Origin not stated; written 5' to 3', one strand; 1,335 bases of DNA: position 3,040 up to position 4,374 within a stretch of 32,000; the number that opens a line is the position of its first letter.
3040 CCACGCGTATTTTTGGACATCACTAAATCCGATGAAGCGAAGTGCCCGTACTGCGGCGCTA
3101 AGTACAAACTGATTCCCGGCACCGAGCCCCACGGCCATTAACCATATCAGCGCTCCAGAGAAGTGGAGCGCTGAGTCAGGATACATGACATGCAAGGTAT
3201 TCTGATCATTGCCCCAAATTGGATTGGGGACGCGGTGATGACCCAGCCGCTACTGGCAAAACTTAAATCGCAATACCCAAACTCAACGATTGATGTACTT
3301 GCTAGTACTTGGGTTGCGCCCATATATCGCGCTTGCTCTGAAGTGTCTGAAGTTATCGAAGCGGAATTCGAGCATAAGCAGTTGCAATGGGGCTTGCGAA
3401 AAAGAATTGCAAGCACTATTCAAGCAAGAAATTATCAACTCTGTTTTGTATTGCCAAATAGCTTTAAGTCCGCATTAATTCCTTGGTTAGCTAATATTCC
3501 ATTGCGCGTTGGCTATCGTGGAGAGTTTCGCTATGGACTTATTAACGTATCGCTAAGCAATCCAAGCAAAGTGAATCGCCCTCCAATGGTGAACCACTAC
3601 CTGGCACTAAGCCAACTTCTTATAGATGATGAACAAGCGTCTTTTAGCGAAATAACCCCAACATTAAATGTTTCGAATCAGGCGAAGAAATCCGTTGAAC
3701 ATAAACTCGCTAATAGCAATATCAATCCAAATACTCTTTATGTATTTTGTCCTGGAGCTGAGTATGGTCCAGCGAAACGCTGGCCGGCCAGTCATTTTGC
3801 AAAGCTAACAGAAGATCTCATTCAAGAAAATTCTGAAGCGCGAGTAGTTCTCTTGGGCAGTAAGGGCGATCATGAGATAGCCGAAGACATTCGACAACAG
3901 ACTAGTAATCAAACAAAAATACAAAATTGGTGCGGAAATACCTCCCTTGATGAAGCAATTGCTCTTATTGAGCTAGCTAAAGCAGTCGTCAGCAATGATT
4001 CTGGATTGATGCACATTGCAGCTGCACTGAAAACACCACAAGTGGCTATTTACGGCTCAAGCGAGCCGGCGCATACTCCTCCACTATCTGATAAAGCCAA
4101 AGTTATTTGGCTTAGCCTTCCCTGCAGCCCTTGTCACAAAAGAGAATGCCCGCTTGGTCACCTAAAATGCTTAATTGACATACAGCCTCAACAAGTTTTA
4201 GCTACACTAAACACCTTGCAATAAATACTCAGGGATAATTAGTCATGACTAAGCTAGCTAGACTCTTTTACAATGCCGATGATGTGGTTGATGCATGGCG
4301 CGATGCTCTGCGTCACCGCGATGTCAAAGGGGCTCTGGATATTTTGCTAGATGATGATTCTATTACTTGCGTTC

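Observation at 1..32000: About one third of the protein-coding loci are near-full-length pseudogenes interleaved with intact housekeeping genes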

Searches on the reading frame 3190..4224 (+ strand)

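Call 27: search_protein_families(library=pfam, proteins=[L085:15589-16167:-, L087:3164-3451:+, L087:2764-3126:+, L085:12225-12659:+], max_evalue=0.01)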
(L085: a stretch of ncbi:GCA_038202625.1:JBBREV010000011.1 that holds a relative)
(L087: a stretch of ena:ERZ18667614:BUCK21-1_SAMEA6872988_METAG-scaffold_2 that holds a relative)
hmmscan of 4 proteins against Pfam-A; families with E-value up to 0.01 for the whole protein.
L085:15589-16167:- (192 aa): 2 families
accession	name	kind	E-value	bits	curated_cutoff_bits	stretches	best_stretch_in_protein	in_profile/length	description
PF00114.24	Pilin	-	4.7e-15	56.9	22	1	65-187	1-108/108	Pilin (bacterial filament)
PF07963.17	N_methyl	-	2.4e-08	33.6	21.2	1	34-56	4-26/27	Prokaryotic N-terminal methylation motif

L087:3164-3451:+ (95 aa): 4 families
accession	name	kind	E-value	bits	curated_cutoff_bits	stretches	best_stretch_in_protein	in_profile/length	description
PF13441.11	Gly-zipper_YMGG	-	2.4e-06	27.6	28.9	1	25-69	1-44/45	YMGG-like Gly-zipper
PF13436.11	Gly-zipper_OmpA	-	0.00044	20.4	27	1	26-66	3-42/44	Glycine-zipper domain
PF08139.17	LPAM_1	-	0.004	18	20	1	1-18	1-18/18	Prokaryotic membrane lipoprotein lipid attachment site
PF13488.11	Gly-zipper_Omp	-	0.0052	17.1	25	1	30-73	2-44/46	Glycine zipper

L087:2764-3126:+ (120 aa): 1 family
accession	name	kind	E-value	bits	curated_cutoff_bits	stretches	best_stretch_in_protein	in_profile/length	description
PF18602.6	Rap1a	-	1.5e-11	45.1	27.7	1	28-117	1-90/90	Rap1a immunity proteins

L085:12225-12659:+ (144 aa): 2 families
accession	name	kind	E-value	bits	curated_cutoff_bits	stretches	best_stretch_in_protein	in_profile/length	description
PF13474.12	SnoaL_3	-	2.4e-10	41.2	22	1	13-127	3-117/121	SnoaL-like domain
PF12680.13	SnoaL_2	-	0.0057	17.7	27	1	15-66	1-50/102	SnoaL-like domain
